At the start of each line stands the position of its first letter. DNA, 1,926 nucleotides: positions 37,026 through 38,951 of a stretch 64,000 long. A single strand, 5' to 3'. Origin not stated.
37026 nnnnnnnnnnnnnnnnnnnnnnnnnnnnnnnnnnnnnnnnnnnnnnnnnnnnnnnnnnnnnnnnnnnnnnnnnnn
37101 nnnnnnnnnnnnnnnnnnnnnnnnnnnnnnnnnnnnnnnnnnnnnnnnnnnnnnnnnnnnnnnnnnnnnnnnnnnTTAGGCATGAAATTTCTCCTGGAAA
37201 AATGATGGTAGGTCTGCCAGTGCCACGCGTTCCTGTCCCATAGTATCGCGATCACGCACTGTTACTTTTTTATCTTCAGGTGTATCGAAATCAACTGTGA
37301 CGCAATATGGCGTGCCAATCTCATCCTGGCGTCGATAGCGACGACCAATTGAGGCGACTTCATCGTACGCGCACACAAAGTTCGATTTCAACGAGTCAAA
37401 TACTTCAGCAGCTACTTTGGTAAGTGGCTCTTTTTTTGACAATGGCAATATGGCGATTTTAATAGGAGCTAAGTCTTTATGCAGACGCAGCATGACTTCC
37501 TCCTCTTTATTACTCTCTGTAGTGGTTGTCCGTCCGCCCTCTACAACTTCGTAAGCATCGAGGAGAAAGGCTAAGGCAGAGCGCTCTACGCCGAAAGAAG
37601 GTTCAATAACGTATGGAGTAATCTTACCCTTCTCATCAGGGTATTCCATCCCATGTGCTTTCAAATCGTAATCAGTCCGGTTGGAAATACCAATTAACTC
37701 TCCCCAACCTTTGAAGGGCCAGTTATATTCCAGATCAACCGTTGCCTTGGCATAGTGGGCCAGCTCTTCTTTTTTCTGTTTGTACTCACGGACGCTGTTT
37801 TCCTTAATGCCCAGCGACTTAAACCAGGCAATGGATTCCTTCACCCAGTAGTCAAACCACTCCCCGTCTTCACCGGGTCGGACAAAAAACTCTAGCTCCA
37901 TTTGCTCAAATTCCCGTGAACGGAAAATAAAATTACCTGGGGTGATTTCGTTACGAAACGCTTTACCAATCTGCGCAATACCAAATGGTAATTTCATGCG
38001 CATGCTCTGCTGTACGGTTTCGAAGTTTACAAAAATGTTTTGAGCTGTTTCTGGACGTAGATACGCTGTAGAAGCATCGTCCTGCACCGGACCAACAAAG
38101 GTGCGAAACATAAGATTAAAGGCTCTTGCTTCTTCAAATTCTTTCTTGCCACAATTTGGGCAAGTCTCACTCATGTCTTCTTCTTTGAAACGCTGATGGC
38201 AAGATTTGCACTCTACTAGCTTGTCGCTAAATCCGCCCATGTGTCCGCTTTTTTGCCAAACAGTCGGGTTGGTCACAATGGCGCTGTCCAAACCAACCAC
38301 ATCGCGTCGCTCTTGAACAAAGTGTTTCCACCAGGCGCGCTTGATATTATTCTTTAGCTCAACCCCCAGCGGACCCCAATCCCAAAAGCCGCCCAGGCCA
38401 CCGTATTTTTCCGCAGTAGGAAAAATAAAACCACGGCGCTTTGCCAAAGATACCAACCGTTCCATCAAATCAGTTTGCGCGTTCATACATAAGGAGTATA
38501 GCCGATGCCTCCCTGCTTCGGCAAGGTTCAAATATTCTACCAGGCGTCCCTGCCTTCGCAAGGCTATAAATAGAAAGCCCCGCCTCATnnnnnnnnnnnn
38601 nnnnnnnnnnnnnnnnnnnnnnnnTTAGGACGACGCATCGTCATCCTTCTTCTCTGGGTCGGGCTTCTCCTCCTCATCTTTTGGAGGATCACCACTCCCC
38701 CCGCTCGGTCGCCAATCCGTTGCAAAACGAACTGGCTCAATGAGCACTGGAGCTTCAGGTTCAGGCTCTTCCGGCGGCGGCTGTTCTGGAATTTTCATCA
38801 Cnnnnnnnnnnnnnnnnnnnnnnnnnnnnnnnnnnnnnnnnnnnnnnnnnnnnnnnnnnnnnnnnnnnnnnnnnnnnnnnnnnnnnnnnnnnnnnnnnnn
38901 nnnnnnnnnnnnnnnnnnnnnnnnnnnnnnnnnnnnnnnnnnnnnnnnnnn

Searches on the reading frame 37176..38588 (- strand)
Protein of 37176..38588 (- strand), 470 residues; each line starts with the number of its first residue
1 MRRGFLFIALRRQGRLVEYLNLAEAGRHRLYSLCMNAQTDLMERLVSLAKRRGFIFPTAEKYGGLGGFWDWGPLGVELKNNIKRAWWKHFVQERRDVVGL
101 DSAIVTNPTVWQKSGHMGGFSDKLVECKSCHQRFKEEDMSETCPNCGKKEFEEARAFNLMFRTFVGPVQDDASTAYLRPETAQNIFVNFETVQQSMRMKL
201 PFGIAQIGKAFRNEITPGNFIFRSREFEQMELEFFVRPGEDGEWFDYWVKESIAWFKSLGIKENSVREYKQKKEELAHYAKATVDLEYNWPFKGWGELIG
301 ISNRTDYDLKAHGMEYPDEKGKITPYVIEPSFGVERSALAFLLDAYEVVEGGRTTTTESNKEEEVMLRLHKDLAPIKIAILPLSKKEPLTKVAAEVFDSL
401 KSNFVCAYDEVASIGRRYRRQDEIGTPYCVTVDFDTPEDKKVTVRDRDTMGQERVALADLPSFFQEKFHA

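Call 9: search_protein_families(library=pfam, proteins=[window:37176-38588:-], max_evalue=0.01)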
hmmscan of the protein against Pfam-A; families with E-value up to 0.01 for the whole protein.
window:37176-38588:- (470 aa): 5 families
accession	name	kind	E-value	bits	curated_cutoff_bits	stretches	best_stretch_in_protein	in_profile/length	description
PF03129.25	HGTP_anticodon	-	3.8e-20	72.3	21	1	377-467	1-94/94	Anticodon binding domain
PF00587.30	tRNA-synt_2b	-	1.3e-14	55.1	29.3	1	172-340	8-174/179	tRNA synthetase class II core domain (G, H, P, S and T)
PF23455.1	DUF7129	-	0.00049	20.2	30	1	124-148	11-35/45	Domain of unknown function (DUF7129)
PF01155.25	HypA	-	0.0022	18.5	28.9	1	125-152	71-98/112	Hydrogenase/urease nickel incorporation, metallochaperone, hypA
PF25054.1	PHD_pln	-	0.0024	18.1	29.8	1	119-145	7-33/43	PHD-type zinc finger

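Call 34: find_related_loci(query=window:37176-38486:-, collection=genome_contigs, flank=6000)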
Query window:37176-38486:- (436 aa) in genome_contigs; peptide patterns used: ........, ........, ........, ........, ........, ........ (x = any residue, [..] = any of these).
87 stretches matched a pattern; 24 encode a relative of the query (tblastn E <= 1e-3); 24 distinct loci.
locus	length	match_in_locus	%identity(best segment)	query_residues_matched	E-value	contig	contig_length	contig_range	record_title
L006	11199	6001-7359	57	8-435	8e-171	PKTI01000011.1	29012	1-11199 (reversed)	MAG: Candidatus Parcubacteria bacterium isolate BM519 sc_1503, whole genome shotgun sequence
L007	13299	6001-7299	57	3-436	2e-166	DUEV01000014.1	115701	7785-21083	MAG TPA_asm: Dehalococcoidia bacterium isolate W156 Contig14, whole genome shotgun sequence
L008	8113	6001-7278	56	8-434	1e-165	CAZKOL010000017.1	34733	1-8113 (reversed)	MAG TPA_asm: uncultured Dehalococcoidales bacterium isolate SRP178699_co2_170 genome assembly, contig: NODE_521_length_3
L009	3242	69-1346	56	8-434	3e-172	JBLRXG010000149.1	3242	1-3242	MAG: Dehalococcoidia bacterium isolate TamC05-31 NODE_149_length_3242_cov_2.881201, whole genome shotgun sequence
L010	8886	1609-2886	56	8-434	8e-164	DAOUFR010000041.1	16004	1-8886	MAG TPA_asm: Dehalococcoidia bacterium isolate R125_62 8471, whole genome shotgun sequence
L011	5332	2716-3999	56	8-436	6e-166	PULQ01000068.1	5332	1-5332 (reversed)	MAG: Dehalococcoidia bacterium isolate B1Sed10_42R1 B1-Sed10-C25149, whole genome shotgun sequence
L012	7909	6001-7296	57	1-434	2e-163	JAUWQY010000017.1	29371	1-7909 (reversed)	MAG: Dehalococcoidia bacterium isolate CSMAG_2514 CSMAG_2514_k141_238076_length_29371_cov_795.8928, whole genome shotgun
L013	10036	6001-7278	56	8-434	4e-163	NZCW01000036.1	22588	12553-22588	MAG: Dehalococcoidales bacterium isolate ARS1168 MHASMcontig_624375, whole genome shotgun sequence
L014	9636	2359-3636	55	8-434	1e-162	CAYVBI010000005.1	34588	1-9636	MAG TPA_asm: uncultured Dehalococcoidales bacterium isolate SRP178699_co1_305 genome assembly, contig: NODE_1249_length_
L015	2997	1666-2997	54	8-424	7e-166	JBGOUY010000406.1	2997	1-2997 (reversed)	MAG: bacterium isolate OBJ_0618_7090110_128 k141_10909432_length_2997_cov_9.0543, whole genome shotgun sequence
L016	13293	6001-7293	53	2-433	2e-152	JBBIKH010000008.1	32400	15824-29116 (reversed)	MAG: bacterium isolate BR1F70218_bin_181 NODE_1567_length_32400_cov_5.276550, whole genome shotgun sequence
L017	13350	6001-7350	50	8-431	3e-151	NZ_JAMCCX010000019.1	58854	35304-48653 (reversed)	Alicyclobacillus sp. SP_1 NODE_21_length_58854_cov_189.484713, whole genome shotgun sequence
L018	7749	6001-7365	50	8-434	9e-151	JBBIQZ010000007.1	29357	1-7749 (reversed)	MAG: bacterium isolate SIF170217_bin_338 NODE_138_length_29357_cov_5.974916, whole genome shotgun sequence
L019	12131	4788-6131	47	10-433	2e-144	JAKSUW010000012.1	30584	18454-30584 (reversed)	MAG: Bacilli bacterium isolate Horse_feces343 MAG343_12, whole genome shotgun sequence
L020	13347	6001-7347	46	10-434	1e-142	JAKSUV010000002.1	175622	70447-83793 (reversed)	MAG: Bacilli bacterium isolate Horse_feces342 MAG342_2, whole genome shotgun sequence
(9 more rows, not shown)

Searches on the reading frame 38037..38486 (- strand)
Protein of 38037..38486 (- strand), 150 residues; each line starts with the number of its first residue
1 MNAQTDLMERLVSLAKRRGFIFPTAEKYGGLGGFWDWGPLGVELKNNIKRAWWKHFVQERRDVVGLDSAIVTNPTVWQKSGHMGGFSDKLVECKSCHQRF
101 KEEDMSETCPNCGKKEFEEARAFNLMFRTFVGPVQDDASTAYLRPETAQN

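Call 50: find_homologous_proteins(query=window:38037-38486:-, max_evalue=1e-30)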
Query window:38037-38486:- (150 aa): 1208 proteins with E <= 1e-30 among 1468 candidates; the best 120 are listed.
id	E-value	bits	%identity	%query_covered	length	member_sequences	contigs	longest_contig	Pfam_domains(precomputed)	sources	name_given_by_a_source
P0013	2.8e-66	240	72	95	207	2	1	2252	PF00587.31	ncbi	ncbi:MAG: aminoacyl--tRNA ligase-related protein, partial [Patescibacteria group bacterium]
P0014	1.2e-65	238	68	95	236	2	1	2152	PF00587.31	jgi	-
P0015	2.4e-62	227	68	95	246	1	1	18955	PF00587.31,PF23455.2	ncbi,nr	ncbi:MAG: glycine--tRNA ligase, partial [Candidatus Kerfeldbacteria bacterium]|nr:glycine--tRNA liga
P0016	5.0e-62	226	68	95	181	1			-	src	-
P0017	1.7e-61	224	65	95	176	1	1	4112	-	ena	-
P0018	3.3e-61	223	68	95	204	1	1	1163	PF00587.31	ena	-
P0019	4.8e-61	223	65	96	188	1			-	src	-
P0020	4.9e-61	223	65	98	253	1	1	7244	PF00587.31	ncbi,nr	ncbi:MAG: glycine--tRNA ligase, partial [Candidatus Kerfeldbacteria bacterium]|nr:glycine--tRNA liga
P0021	7.9e-61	222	68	94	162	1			PF28494.1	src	-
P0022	2.1e-60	221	63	95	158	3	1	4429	-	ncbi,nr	ncbi:MAG TPA: glycine--tRNA ligase, partial [Dehalococcoidia bacterium]|nr:glycine--tRNA ligase [Deh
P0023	4.4e-60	220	66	95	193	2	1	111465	-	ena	-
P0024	7.7e-60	219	66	95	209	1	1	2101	PF00587.31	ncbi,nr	ncbi:MAG: glycine--tRNA ligase, partial [Chloroflexota bacterium]|nr:glycine--tRNA ligase [Chlorofle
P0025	1.1e-59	219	62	97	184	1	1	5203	-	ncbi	ncbi:MAG: glycine--tRNA ligase, partial [Patescibacteria group bacterium]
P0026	2.8e-58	214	61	95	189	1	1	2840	-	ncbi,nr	ncbi:MAG TPA: glycine--tRNA ligase, partial [Candidatus Moranbacteria bacterium]|nr:glycine--tRNA li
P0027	3.7e-58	214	65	95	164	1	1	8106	-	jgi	-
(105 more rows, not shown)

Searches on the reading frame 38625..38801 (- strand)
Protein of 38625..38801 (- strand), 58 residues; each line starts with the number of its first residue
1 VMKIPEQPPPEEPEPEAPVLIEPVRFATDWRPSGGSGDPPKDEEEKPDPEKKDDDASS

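Call 9: search_protein_families(library=pfam, proteins=[window:38625-38801:-], max_evalue=0.01)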
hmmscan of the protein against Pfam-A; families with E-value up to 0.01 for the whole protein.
window:38625-38801:- (58 aa): 0 families

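Call 15: search_protein_families(library=phrogs, proteins=[window:38625-38801:-], max_evalue=0.1)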
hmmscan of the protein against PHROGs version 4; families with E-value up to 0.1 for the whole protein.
window:38625-38801:- (58 aa): 0 families

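Call 16: search_protein_families(library=padloc, proteins=[window:38625-38801:-], max_evalue=0.1)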
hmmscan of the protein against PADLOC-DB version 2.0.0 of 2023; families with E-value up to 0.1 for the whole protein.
window:38625-38801:- (58 aa): 0 families

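Call 17: search_protein_families(library=ncbifam, proteins=[window:38625-38801:-], max_evalue=0.1)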
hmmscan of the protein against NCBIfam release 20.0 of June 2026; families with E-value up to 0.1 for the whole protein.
window:38625-38801:- (58 aa): 0 families

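Call 27: find_encoding_contigs(protein=P0005, flank=10000, max_places=10)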
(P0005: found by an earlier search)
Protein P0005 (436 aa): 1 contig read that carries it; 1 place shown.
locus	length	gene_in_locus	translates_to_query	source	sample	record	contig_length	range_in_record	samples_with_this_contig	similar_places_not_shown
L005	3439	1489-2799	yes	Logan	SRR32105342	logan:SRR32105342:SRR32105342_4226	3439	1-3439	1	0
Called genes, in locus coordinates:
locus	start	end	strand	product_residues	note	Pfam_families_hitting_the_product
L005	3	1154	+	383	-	?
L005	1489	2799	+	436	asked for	PF00587:tRNA-synt_2b, PF03129:HGTP_anticodon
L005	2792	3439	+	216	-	?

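Call 35: find_encoding_contigs(protein=P0007, flank=10000, max_places=10)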
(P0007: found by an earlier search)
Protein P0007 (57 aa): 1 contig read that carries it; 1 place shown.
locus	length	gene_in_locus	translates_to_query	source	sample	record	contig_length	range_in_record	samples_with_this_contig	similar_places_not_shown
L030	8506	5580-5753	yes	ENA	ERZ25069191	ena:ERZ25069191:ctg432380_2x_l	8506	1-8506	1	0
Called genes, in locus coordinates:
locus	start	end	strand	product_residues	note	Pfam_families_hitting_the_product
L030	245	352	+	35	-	PF00069:Pkinase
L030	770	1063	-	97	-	-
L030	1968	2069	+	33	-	-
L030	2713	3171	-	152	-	-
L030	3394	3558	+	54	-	PF00069:Pkinase (weak)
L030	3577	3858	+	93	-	PF00069:Pkinase, PF07714:PK_Tyr_Ser-Thr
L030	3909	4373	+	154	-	PF00069:Pkinase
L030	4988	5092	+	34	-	-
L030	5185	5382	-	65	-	-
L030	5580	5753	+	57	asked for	-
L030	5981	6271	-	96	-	-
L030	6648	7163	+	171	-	-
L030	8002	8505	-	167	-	?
